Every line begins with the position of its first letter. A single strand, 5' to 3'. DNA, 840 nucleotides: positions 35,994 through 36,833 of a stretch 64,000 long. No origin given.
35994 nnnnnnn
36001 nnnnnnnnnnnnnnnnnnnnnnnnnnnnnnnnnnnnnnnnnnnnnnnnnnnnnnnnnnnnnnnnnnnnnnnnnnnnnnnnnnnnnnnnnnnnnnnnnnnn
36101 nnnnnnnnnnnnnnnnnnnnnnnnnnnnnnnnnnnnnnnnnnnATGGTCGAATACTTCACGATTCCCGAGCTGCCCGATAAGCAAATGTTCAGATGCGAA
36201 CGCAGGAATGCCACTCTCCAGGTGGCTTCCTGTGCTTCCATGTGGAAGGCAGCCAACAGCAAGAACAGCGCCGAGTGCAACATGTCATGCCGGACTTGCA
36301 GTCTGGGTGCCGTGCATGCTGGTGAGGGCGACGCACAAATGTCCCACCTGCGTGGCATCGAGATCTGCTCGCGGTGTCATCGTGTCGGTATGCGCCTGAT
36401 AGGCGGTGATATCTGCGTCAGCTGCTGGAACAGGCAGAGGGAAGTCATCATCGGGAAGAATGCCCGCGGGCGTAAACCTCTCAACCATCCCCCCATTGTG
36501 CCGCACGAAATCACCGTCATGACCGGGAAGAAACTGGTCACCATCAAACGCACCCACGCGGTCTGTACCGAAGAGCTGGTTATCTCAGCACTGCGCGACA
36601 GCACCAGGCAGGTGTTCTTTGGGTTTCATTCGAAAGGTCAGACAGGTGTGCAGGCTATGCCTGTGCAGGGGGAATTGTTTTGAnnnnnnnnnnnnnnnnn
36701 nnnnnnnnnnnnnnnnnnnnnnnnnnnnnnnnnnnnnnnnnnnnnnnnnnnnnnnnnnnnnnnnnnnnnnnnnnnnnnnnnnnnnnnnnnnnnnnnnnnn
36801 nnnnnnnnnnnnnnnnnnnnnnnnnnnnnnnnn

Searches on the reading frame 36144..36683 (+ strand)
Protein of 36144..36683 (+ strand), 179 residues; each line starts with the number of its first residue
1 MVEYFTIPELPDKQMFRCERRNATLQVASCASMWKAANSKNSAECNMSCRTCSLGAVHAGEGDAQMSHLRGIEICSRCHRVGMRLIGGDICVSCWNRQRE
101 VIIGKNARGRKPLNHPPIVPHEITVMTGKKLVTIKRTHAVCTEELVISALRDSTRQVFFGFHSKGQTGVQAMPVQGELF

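Call 10: search_protein_families(library=pfam, proteins=[window:36144-36683:+], max_evalue=0.01)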
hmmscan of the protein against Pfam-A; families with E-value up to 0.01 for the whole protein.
window:36144-36683:+ (179 aa): 0 families

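Call 11: search_protein_families(library=phrogs, proteins=[window:36144-36683:+], max_evalue=0.001)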
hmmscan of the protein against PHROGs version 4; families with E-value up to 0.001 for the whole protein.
window:36144-36683:+ (179 aa): 0 families

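Call 13: search_dna_similar(query=window:36144-36683:+, collection=phages, mode=protein, max_rows=25, max_evalue=0.001)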
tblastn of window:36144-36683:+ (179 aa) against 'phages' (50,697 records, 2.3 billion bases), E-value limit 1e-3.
Records with a match: 10; places in all: 10; records where one place covers at least 80% of the query: 10.
Best place of each record, by identity: 80-90% 1; 60-80% 3; <60% 6.
By first word of the organism name: Pseudomonas 3; Bordetella 2; Aeromonas 1; Escherichia 1; Enterobacter 1; Yersinia 1; Morganella 1.
By host as written in the record: Pseudomonas putida 2; Bordetella bronchiseptica 4715 2; Aeromonas hydrophila 1; Escherichia coli 1; Enterobacter sp. 1; Yersinia enterocolitica serotype O:8 1; Pseudomonas syringae 7C 1; Morganella sp. 1.
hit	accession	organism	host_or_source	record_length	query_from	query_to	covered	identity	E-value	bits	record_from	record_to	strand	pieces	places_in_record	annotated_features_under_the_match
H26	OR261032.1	Aeromonas phage ST4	Aeromonas hydrophila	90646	1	179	100%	82.1%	9e-97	311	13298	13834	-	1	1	hypothetical protein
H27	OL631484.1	Escherichia phage ECML-606-1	Escherichia coli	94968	2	179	99%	61.8%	3e-73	244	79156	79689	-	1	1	hypothetical protein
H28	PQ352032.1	Enterobacter phage phiT5282EW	Enterobacter sp.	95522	2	179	99%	61.8%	8e-73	243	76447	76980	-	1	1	hypothetical protein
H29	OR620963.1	Yersinia phage fHe-Yen8-01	Yersinia enterocolitica serotype O:8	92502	2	179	99%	60.7%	2e-73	244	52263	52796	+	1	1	hypothetical protein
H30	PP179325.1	Pseudomonas phage Touem01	Pseudomonas syringae 7C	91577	4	179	98%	54.8%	3e-58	201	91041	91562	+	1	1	hypothetical protein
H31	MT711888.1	Pseudomonas phage Dolphis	Pseudomonas putida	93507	1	179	100%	50.8%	3e-51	181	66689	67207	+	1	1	hypothetical protein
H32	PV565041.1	Pseudomonas phage Jeremy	Pseudomonas putida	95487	1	179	100%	50.8%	3e-51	181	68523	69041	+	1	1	hypothetical protein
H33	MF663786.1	Bordetella phage vB_BbrM_PHB04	Bordetella bronchiseptica 4715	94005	1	179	100%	46.4%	2e-43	159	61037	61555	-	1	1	hypothetical protein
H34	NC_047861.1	Bordetella phage vB_BbrM_PHB04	Bordetella bronchiseptica 4715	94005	1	179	100%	46.4%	2e-43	159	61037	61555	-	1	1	hypothetical protein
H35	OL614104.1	Morganella phage Mecenats66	Morganella sp.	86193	2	161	89%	31.1%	2e-17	84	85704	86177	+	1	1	hypothetical protein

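Call 14: get_annotated_region(hit=H26, flank=4000)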
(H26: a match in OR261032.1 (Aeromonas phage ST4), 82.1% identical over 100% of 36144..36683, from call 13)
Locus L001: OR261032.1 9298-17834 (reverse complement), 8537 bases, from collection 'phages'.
description: Aeromonas phage ST4, complete genome.
organism: Aeromonas phage ST4 (NCBI taxid 3065692)
taxonomy: Viruses; Duplodnaviria; Heunggongvirae; Uroviricota; Caudoviricetes
host: Aeromonas hydrophila; source: underground sewage; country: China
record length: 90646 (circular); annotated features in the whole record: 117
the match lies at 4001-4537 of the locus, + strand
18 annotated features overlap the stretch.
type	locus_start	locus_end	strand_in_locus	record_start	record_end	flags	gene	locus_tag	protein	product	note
CDS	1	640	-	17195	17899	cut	-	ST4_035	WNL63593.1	PnuC-like nicotinamide mononucleotide transport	-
CDS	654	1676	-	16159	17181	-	-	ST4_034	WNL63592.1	nicotinamide-nucleotide adenylyltransferase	-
CDS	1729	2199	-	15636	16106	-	-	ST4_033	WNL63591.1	hypothetical protein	-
CDS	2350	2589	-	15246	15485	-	-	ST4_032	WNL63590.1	hypothetical protein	-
CDS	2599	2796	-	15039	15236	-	-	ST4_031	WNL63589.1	hypothetical protein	-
CDS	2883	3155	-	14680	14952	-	-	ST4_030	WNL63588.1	hypothetical protein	-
CDS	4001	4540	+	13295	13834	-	-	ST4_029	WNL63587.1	hypothetical protein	-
CDS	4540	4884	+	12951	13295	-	-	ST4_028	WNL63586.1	DNA repair helicase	-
CDS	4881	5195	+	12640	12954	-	-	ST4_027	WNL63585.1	chromosome segregation protein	-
CDS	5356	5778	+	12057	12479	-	-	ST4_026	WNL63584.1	hypothetical protein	-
CDS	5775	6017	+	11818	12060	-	-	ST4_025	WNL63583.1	hypothetical protein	-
CDS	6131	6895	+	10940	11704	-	-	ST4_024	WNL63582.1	hypothetical protein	-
CDS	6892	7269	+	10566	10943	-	-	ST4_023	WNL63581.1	hypothetical protein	-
CDS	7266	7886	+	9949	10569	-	-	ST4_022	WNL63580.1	DNA methyltransferase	-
CDS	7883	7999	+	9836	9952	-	-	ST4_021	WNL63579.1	hypothetical protein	-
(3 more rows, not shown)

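Call 15: get_annotated_region(hit=H27, flank=4000)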
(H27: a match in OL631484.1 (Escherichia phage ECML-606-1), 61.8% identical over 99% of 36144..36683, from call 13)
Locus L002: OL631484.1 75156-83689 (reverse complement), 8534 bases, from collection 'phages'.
description: Escherichia phage ECML-606-1, complete genome.
organism: Escherichia phage ECML-606-1 (NCBI taxid 2910940)
taxonomy: Viruses; Duplodnaviria; Heunggongvirae; Uroviricota; Caudoviricetes
host: Escherichia coli; source: -; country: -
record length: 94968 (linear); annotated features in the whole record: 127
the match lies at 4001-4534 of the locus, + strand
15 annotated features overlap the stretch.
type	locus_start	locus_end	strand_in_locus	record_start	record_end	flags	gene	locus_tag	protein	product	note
CDS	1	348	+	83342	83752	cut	-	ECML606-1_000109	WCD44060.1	hypothetical protein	-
CDS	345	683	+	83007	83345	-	-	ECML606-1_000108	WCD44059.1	hypothetical protein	-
CDS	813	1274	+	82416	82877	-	-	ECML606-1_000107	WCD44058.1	hypothetical protein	-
CDS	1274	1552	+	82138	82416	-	-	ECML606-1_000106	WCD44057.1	hypothetical protein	-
CDS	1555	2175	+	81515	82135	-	-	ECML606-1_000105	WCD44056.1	hypothetical protein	-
CDS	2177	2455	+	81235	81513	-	-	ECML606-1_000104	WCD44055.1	hypothetical protein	-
CDS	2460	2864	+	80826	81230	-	-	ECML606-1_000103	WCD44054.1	hypothetical protein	-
CDS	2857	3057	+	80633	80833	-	-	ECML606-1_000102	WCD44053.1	hypothetical protein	-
CDS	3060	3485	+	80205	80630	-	-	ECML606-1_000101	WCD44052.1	hypothetical protein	-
CDS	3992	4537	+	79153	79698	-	-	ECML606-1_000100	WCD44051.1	hypothetical protein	-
CDS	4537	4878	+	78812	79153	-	-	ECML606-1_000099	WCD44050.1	hypothetical protein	-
CDS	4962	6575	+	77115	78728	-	-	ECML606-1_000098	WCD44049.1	hypothetical protein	-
CDS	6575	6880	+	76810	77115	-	-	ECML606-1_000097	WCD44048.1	hypothetical protein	-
CDS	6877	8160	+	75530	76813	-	-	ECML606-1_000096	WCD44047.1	hypothetical protein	-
CDS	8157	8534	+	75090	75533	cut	-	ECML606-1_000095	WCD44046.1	hypothetical protein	-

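Call 16: get_annotated_region(hit=H31, flank=4000)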
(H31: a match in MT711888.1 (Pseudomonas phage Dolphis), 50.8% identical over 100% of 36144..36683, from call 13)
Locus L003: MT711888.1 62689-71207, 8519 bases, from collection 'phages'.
description: Pseudomonas phage Dolphis, complete genome.
organism: Pseudomonas phage Dolphis (NCBI taxid 2762288)
taxonomy: Viruses; Duplodnaviria; Heunggongvirae; Uroviricota; Caudoviricetes
host: Pseudomonas putida; source: soil sample; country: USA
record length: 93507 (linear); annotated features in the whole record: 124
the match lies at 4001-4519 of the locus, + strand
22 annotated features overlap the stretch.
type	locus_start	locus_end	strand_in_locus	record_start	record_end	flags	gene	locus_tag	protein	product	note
CDS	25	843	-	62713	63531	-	-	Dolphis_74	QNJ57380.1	hypothetical protein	gp74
CDS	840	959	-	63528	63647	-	-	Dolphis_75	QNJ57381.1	hypothetical protein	gp75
CDS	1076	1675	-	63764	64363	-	-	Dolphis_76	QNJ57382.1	hypothetical protein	gp76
CDS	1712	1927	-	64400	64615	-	-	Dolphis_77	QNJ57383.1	hypothetical protein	gp77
CDS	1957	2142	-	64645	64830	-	-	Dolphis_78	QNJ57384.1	hypothetical protein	gp78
CDS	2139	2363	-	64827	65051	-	-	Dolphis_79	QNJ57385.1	hypothetical protein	gp79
CDS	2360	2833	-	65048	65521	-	-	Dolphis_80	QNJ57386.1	hypothetical protein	gp80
CDS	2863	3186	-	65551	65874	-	-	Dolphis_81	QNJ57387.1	hypothetical protein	gp81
CDS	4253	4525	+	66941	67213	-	-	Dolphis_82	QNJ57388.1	hypothetical protein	gp82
CDS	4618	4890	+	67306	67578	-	-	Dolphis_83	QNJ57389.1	DNA repair helicase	gp83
CDS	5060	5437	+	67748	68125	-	-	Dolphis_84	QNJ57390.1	hypothetical protein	gp84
CDS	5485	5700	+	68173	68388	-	-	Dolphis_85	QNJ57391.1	hypothetical protein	gp85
CDS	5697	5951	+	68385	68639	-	-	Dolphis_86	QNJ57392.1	DUF4884 domain-containing protein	gp86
CDS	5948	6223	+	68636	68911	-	-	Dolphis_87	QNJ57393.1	hypothetical protein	gp87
CDS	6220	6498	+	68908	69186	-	-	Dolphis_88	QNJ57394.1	hypothetical protein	gp88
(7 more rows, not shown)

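Call 28: get_annotated_region(hit=H30, flank=4000)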
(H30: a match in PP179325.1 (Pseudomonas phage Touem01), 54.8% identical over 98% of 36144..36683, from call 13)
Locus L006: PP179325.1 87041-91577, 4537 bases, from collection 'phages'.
description: Pseudomonas phage Touem01, complete genome.
organism: Pseudomonas phage Touem01 (NCBI taxid 3138548)
taxonomy: Viruses
host: Pseudomonas syringae 7C; source: apricot soil; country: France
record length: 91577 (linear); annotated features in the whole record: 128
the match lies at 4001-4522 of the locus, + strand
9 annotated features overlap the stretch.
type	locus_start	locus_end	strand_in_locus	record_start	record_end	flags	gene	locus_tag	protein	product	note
CDS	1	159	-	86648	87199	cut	-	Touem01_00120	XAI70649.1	hypothetical protein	-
CDS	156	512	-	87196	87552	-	-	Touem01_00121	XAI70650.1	hypothetical protein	-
CDS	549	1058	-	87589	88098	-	-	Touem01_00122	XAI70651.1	hypothetical protein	-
CDS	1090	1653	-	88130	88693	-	-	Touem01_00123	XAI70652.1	hypothetical protein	orf37 [Streptococcus phage 858]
CDS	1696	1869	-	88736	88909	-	-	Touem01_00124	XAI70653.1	hypothetical protein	-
CDS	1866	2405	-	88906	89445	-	-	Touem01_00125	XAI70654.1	hypothetical protein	-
CDS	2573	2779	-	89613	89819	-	-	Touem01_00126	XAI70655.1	hypothetical protein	-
CDS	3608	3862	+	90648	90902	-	-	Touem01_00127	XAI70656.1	hypothetical protein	-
CDS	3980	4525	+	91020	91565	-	-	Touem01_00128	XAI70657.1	hypothetical protein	-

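Call 29: get_annotated_region(hit=H33, flank=4000)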
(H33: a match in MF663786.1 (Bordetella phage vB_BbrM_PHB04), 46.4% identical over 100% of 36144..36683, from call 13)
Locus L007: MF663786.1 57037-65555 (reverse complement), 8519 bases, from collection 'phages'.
description: Bordetella phage vB_BbrM_PHB04, complete genome.
organism: Bordetella phage vB_BbrM_PHB04 (NCBI taxid 2029657)
taxonomy: Viruses; Duplodnaviria; Heunggongvirae; Uroviricota; Caudoviricetes; Phabquatrovirus; Phabquatrovirus PHB04
host: Bordetella bronchiseptica 4715; source: wastewater; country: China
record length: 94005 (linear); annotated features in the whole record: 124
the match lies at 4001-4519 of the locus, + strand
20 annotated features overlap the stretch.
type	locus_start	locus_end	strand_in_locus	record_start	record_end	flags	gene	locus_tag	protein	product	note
CDS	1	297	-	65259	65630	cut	-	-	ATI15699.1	hypothetical protein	-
CDS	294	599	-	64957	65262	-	-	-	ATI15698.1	hypothetical protein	-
CDS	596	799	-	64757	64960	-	-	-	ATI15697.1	hypothetical protein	-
CDS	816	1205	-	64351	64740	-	-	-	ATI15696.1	hypothetical protein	-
CDS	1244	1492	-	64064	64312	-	-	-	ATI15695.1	hypothetical protein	-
CDS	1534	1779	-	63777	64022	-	-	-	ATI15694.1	hypothetical protein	-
CDS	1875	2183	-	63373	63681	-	-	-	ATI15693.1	hypothetical protein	-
CDS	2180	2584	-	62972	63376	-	-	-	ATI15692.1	hypothetical protein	-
CDS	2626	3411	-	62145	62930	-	-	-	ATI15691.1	hypothetical protein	-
CDS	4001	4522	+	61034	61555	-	-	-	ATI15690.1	hypothetical protein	-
CDS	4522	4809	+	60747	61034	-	-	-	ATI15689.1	hypothetical protein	-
CDS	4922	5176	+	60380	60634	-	-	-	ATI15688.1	hypothetical protein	-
CDS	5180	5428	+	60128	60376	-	-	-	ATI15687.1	hypothetical protein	-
CDS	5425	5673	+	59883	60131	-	-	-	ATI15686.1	hypothetical protein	-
CDS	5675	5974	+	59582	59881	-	-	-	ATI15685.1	hypothetical protein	-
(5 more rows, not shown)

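Call 30: get_annotated_region(hit=H29, flank=4000)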
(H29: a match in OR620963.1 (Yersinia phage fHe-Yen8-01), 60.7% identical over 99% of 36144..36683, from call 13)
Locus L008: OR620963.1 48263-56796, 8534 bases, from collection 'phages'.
description: Yersinia phage fHe-Yen8-01, complete genome.
organism: Yersinia phage fHe-Yen8-01 (NCBI taxid 3080769)
taxonomy: Viruses; Duplodnaviria; Heunggongvirae; Uroviricota; Caudoviricetes
host: Yersinia enterocolitica serotype O:8; source: sewage; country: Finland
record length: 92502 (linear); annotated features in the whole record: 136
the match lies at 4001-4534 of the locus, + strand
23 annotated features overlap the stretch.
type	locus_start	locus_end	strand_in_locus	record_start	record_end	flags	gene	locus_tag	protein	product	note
CDS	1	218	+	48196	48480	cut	-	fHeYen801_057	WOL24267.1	hypothetical protein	-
CDS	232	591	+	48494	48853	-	-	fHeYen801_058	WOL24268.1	hypothetical protein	-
CDS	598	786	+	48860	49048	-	-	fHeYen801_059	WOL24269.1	hypothetical protein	-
CDS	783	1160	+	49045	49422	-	-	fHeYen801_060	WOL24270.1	hypothetical protein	-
CDS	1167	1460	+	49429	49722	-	-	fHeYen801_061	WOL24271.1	hypothetical protein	-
CDS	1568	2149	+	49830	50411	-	-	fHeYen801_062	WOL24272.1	hypothetical protein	-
CDS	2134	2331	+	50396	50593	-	-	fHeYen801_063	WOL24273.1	hypothetical protein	-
CDS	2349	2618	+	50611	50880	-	-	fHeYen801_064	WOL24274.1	hypothetical protein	-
CDS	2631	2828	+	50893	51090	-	-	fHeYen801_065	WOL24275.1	hypothetical protein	-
CDS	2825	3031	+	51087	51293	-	-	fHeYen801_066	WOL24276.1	hypothetical protein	-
CDS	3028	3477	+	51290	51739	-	-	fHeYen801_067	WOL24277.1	hypothetical protein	-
CDS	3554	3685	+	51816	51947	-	-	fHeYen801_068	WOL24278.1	hypothetical protein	-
CDS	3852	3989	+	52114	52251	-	-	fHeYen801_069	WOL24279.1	hypothetical protein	-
CDS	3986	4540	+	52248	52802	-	-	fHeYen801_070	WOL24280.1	hypothetical protein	-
CDS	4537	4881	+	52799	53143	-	-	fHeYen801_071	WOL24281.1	particle associated protein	-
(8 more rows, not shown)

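Call 38: find_related_loci(query=A1, collection=viral_contigs, flank=2500)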
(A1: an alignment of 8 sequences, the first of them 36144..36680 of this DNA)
Query A1 (179 aa) in viral_contigs; peptide patterns used: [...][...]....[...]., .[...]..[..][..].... (x = any residue, [..] = any of these).
80 stretches matched a pattern; 55 encode a relative of the query (tblastn E <= 1e-3); 55 distinct loci.
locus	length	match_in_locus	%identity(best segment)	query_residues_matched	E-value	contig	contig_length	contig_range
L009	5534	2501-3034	62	2-179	2e-77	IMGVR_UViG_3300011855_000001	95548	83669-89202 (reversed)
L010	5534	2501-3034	62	2-179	5e-77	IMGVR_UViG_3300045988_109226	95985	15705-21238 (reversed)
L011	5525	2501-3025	59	2-179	7e-68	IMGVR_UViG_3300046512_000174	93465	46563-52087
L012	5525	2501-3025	59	2-179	4e-68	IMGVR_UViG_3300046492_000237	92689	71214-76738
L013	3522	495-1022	58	2-179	1e-67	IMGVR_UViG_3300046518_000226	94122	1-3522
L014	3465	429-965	57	2-179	3e-67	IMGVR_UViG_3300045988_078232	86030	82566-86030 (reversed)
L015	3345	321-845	58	2-179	5e-66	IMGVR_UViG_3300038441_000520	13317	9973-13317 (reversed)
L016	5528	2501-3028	56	2-179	3e-64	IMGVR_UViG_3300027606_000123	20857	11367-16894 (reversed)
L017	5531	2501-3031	56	2-179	3e-63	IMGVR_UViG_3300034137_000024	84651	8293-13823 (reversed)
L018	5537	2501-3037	53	2-179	2e-60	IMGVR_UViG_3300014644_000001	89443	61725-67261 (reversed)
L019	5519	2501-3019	52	1-179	1e-55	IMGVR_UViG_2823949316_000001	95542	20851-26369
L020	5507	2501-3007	51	1-170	4e-53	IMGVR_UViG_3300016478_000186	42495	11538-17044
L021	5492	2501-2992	48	1-165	6e-49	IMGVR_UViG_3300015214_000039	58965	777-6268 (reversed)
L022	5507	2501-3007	46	1-170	3e-48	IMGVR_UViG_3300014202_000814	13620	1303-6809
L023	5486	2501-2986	47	1-163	1e-47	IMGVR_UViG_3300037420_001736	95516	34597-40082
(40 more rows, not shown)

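Call 84: search_protein_families(library=ncbifam, proteins=[window:36144-36680:+], max_evalue=0.01)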
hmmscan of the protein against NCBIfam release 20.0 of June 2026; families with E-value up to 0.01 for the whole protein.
window:36144-36680:+ (179 aa): 0 families

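Call 94: find_homologous_proteins(query=window:36144-36680:+, max_evalue=0.00001)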
Query window:36144-36680:+ (179 aa): 113 proteins with E <= 0.00001 among 189 candidates.
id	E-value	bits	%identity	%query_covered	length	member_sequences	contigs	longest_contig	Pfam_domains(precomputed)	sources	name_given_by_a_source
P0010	8.5e-106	370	87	100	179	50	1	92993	-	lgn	-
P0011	2.3e-100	352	83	100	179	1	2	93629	-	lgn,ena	-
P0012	1.7e-99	349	85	100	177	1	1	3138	-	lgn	-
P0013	2.3e-99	349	84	100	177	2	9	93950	-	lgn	-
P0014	1.1e-95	337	81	100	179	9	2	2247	-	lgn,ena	-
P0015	1.3e-95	336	82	100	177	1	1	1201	-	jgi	jgi:hypothetical protein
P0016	9.4e-95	334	78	100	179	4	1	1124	-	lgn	-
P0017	1.2e-92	327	78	100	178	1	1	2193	-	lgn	-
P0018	2.5e-92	326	83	92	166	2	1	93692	-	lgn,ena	-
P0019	8.3e-90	317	80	96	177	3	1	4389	-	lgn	-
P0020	1.4e-88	313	75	99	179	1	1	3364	-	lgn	-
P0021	4.5e-87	309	76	99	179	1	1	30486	-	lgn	-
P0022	1.1e-86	307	74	100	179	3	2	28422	-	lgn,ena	-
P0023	2.1e-86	306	74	99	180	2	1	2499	-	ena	-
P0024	1.4e-76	274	64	100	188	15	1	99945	-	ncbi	ncbi:hypothetical protein ACVOZ6_003468 [Escherichia coli]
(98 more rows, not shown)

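Call 96: search_dna_similar(query=window:36144-36680:+, collection=plasmids, mode=protein, max_rows=15, max_evalue=1e-10)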
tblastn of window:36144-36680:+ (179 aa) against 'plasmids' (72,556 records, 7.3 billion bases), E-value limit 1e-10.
Records with a match: 1; places in all: 1; records where one place covers at least 80% of the query: 0.
Best place of each record, by identity: <60% 1.
By first word of the organism name: Rhodovastum 1.
By predicted mobility (MOB-suite, as given by PLSDB): non-mobilizable 1.
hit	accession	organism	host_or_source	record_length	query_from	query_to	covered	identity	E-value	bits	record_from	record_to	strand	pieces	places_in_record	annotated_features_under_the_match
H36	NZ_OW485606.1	Rhodovastum atsumiense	-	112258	16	112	54%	39.3%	4e-12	71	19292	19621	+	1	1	hypothetical protein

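Call 97: find_encoding_contigs(protein=P0010, flank=10000, max_places=1)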
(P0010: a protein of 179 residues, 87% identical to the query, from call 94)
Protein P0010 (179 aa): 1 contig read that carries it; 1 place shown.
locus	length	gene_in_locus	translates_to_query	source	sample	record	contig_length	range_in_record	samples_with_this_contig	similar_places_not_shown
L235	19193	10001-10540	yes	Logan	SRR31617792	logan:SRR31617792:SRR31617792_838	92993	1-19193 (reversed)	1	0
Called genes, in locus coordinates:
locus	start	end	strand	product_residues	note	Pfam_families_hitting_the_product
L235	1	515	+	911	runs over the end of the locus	PF13362:Toprim_3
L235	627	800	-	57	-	-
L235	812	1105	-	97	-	-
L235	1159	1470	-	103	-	-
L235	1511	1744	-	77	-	-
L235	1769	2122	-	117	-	-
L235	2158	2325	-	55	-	-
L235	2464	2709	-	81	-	-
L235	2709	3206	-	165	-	-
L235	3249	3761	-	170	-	PF26885:Phage_Mu_Gp12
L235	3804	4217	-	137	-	-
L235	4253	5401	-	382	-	-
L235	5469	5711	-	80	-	-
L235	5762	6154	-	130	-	-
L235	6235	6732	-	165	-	PF07750:GcrA (faint), PF08279:HTH_11 (faint), PF08281:Sigma70_r4_2 (faint), PF13384:HTH_23 (faint), PF13551:HTH_29 (faint)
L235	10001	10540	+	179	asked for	-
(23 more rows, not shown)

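Call 98: find_encoding_contigs(protein=P0013, flank=10000, max_places=1)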
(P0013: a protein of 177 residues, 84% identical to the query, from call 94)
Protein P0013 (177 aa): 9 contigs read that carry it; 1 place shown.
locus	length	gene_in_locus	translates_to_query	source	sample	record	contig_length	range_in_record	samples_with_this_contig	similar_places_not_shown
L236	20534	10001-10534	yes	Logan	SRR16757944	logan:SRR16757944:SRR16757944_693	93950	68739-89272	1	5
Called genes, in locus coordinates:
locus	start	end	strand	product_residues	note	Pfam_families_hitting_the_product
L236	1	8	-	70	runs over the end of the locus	-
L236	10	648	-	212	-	-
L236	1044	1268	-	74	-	-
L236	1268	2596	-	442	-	-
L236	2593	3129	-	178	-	-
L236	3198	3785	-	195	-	-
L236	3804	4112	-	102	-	-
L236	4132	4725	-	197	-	PF12898:Stc1 (faint), PF27269:YonG_N (faint), PF08281:Sigma70_r4_2 (weak)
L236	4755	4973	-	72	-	-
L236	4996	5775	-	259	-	PF01507:PAPS_reduct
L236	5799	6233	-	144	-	-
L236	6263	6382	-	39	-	-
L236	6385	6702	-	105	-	-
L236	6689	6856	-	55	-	-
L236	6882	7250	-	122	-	-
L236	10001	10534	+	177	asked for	-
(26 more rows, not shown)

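Call 99: find_encoding_contigs(protein=P0011, flank=10000, max_places=1)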
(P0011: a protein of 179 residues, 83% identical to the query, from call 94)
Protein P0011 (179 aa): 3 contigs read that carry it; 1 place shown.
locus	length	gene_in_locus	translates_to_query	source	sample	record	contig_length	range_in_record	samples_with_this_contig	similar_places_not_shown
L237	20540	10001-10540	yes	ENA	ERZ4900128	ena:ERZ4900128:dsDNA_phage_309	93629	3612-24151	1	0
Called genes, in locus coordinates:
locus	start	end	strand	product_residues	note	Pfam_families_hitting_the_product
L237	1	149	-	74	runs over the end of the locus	-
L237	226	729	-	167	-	-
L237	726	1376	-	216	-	-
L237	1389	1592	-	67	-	-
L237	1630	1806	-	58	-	-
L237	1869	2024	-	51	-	PF13064:DUF3927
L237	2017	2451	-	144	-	PF04391:DUF533 (faint), PF05099:TerB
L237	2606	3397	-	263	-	PF01507:PAPS_reduct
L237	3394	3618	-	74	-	-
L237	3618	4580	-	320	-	PF13935:Ead_Ea22 (faint)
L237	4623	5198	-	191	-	-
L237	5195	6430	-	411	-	PF01139:RtcB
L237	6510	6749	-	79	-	-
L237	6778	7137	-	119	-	-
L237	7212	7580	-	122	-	-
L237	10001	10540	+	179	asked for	-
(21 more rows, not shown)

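Call 108: predict_structure(alignment_id=A4)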
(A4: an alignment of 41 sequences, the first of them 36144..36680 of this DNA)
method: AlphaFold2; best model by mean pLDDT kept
length: 179 residues; sequences in the alignment: 41
mean_pLDDT: 83.9   pTM: 0.61
mean pLDDT of the five models: 83.9, 83.1, 83.1, 81.6, 81.0
residues with pLDDT >= 90: 88; 70-90: 65; 50-70: 12; < 50: 14
segments of 3 or more residues with pLDDT < 50: 165-171, 173-179
pLDDT, mean of each block of 10 residues (from residue 1): 89 93 93 87 78 87 70 91 89 95 94 91 87 92 91 82 51 45
secondary structure, 60 per line:
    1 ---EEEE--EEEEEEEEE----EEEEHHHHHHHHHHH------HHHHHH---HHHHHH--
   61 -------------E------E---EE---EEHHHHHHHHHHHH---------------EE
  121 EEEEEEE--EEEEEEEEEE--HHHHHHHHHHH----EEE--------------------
elements in order: E4-7 E10-18 E23-26 H27-37 H44-49 H53-58 H92-103 E119-127 E130-139 H142-152 E157-159

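Call 118: find_encoding_contigs(protein=P0018, flank=1500, max_places=2)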
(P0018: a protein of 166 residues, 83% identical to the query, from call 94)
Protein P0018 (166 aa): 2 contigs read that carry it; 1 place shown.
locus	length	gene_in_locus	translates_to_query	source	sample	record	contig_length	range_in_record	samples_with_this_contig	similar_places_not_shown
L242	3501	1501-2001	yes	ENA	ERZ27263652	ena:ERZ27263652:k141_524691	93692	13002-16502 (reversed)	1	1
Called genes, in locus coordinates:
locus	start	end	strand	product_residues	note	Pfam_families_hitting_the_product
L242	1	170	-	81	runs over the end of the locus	-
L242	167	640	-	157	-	-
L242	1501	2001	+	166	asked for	-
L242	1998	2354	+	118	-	-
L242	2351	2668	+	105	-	-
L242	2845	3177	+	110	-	-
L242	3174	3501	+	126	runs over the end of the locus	PF27050:Phage_P22_Y8K6 (faint)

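Call 125: get_annotated_region(hit=H32, flank=1300)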
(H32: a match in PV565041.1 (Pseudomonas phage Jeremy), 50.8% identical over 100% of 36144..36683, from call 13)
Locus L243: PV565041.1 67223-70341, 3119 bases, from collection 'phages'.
description: Pseudomonas phage Jeremy, complete genome.
organism: Pseudomonas phage Jeremy (NCBI taxid 3418341)
taxonomy: Viruses
host: Pseudomonas putida; source: soil; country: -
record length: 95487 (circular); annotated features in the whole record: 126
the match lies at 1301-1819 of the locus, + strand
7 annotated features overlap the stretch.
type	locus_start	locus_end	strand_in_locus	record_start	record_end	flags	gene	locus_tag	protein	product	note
CDS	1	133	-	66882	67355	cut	-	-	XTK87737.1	hypothetical protein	-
CDS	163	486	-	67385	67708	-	-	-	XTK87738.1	hypothetical protein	-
CDS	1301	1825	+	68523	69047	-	-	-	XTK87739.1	hypothetical protein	-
CDS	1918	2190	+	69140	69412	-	-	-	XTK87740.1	DNA repair helicase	-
CDS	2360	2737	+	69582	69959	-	-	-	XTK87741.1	hypothetical protein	-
CDS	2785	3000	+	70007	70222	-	-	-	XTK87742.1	hypothetical protein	-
CDS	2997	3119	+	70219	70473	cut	-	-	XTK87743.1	DUF4884 domain-containing protein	-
